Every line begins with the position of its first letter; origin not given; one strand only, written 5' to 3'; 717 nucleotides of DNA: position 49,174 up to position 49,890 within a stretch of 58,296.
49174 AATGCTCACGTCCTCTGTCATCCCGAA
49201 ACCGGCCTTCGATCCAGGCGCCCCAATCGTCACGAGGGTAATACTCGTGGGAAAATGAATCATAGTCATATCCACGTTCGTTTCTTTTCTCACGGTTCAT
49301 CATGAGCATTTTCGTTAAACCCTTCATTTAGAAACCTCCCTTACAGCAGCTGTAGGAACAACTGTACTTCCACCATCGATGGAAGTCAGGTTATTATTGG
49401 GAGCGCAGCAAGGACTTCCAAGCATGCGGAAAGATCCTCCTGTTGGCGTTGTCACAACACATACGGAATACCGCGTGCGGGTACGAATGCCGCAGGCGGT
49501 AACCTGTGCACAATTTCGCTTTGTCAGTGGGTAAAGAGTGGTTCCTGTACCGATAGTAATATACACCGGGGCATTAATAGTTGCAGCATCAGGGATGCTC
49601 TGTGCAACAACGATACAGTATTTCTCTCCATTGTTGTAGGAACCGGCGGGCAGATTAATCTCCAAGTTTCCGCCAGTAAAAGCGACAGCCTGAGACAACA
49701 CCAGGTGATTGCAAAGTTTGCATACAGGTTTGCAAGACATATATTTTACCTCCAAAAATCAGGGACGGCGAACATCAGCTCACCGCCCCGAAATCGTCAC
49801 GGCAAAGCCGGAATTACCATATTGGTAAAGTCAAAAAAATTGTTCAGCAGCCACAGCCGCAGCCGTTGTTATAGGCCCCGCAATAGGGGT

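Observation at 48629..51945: Seven-gene low-complexity cargo cluster (six cargo proteins plus a sigma-like HTH) between the endolysin and attP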

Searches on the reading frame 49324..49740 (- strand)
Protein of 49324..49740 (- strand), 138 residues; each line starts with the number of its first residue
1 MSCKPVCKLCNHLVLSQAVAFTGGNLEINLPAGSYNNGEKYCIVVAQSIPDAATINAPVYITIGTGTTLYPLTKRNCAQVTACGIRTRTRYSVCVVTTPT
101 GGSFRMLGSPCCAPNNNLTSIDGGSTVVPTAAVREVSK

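Call 3: search_protein_families(library=pfam, proteins=[window:49324-49740:-], max_evalue=1)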
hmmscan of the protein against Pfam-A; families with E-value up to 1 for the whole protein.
window:49324-49740:- (138 aa): 0 families

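Call 4: search_protein_families(library=phrogs, proteins=[window:49324-49740:-], max_evalue=0.1)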
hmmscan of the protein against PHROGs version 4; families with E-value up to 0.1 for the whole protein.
window:49324-49740:- (138 aa): 1 family
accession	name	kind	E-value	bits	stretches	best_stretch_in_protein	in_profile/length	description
phrog_36614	-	unknown function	0.037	14.8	1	27-95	82-150/155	-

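Call 7: search_protein_families(library=ncbifam, proteins=[window:49324-49740:-], max_evalue=1)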
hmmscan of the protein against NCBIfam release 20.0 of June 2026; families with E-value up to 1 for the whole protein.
window:49324-49740:- (138 aa): 0 families

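Call 15: find_homologous_proteins(query=window:49324-49740:-, max_evalue=0.001)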
Query window:49324-49740:- (138 aa): 4954 proteins with E <= 0.001 among 4962 candidates; the best 120 are listed.
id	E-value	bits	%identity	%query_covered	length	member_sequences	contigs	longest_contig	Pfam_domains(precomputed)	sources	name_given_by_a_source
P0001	1.1e-84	299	99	100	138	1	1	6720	-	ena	-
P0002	1.9e-84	299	99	100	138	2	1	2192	-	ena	-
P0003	2.1e-84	298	99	100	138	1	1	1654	-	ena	-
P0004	2.8e-84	298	99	100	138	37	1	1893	-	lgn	-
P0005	4.4e-84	297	99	100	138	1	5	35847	-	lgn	-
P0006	1.6e-83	296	98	100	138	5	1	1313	-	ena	-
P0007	3.5e-83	295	98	100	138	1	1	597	-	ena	-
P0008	5.4e-83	294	98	100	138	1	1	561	-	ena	-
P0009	2.6e-82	292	98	100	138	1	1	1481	-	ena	-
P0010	1.2e-71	257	88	95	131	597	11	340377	-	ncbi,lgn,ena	ncbi:MAG: hypothetical protein V8S86_01315 [Eubacteriales bacterium]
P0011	2.0e-70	253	88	95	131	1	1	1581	-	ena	-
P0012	3.5e-70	252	88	95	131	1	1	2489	-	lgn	-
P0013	1.2e-69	251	87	95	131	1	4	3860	-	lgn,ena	-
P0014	1.3e-69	251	88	95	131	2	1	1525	-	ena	-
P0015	2.3e-68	247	84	93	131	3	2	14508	-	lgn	-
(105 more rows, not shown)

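Call 19: search_solved_structures(query=A1, max_evalue=10)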
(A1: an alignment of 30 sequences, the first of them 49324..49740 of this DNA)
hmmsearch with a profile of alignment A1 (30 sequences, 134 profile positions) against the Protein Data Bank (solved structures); distinct sequences matched with E-value up to 10: 0.

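Call 22: find_encoding_contigs(protein=P0010, flank=10000, max_places=4)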
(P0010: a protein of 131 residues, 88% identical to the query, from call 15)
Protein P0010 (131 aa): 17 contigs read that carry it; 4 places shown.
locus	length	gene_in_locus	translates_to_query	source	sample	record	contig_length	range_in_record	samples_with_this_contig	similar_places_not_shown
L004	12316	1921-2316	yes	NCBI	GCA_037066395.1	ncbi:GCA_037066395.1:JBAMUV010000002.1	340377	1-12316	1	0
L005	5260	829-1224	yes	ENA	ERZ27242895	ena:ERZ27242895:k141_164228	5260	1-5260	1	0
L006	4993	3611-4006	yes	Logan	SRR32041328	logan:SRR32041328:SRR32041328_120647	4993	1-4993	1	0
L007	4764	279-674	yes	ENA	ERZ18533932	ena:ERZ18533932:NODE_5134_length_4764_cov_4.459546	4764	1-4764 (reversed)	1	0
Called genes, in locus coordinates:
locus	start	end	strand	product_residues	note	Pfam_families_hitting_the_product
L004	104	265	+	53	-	-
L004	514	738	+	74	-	-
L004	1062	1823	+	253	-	-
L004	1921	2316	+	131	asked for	-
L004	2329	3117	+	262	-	PF25223:DUF7841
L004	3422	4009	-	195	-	PF01648:ACPS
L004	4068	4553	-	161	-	PF20122:DUF6512 (weak)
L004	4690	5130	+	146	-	PF03862:SpoVAC_SpoVAEB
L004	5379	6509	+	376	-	PF13180:PDZ_2, PF14685:PDZ_Tricorn (weak), PF17820:PDZ_6, PF05580:Peptidase_S55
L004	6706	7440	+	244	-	PF00072:Response_reg, PF08769:Spo0A_C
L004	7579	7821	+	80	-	PF12637:TSCPD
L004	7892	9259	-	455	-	PF00768:Peptidase_S11, PF13354:Beta-lactamase2, PF07943:PBP5_C (weak)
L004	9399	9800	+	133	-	PF14520:HHH_5 (faint), PF00633:HHH, PF12826:HHH_2 (faint), PF12836:HHH_3, PF14716:HHH_8 (faint)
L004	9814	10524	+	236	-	PF00072:Response_reg, PF00486:Trans_reg_C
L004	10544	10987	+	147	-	PF12663:DUF3788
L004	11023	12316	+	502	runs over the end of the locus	PF00672:HAMP, PF00512:HisKA, PF02518:HATPase_c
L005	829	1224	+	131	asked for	-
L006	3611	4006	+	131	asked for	-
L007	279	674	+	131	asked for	-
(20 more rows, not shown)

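Call 23: predict_structure(alignment_id=A1)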
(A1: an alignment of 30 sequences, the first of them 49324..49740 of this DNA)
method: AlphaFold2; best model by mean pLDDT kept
length: 138 residues; sequences in the alignment: 30
mean_pLDDT: 51.7   pTM: 0.45
mean pLDDT of the five models: 51.7, 49.9, 49.6, 49.3, 48.9
residues with pLDDT >= 90: 0; 70-90: 0; 50-70: 77; < 50: 61
segments of 3 or more residues with pLDDT < 50: 1-9, 50-54, 73-89, 112-138
pLDDT, mean of each block of 10 residues (from residue 1): 42 64 63 62 60 51 61 47 43 60 56 39 33 40
secondary structure, 60 per line:
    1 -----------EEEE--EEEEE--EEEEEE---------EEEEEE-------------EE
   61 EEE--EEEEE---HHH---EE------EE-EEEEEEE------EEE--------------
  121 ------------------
elements in order: E12-15 E18-22 E25-30 E40-45 E59-63 E66-70 E91-97 E104-106

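Call 43: search_protein_families(library=padloc, proteins=[window:49324-49740:-], max_evalue=0.1)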
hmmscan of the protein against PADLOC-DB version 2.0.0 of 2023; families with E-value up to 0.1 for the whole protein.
window:49324-49740:- (138 aa): 0 families
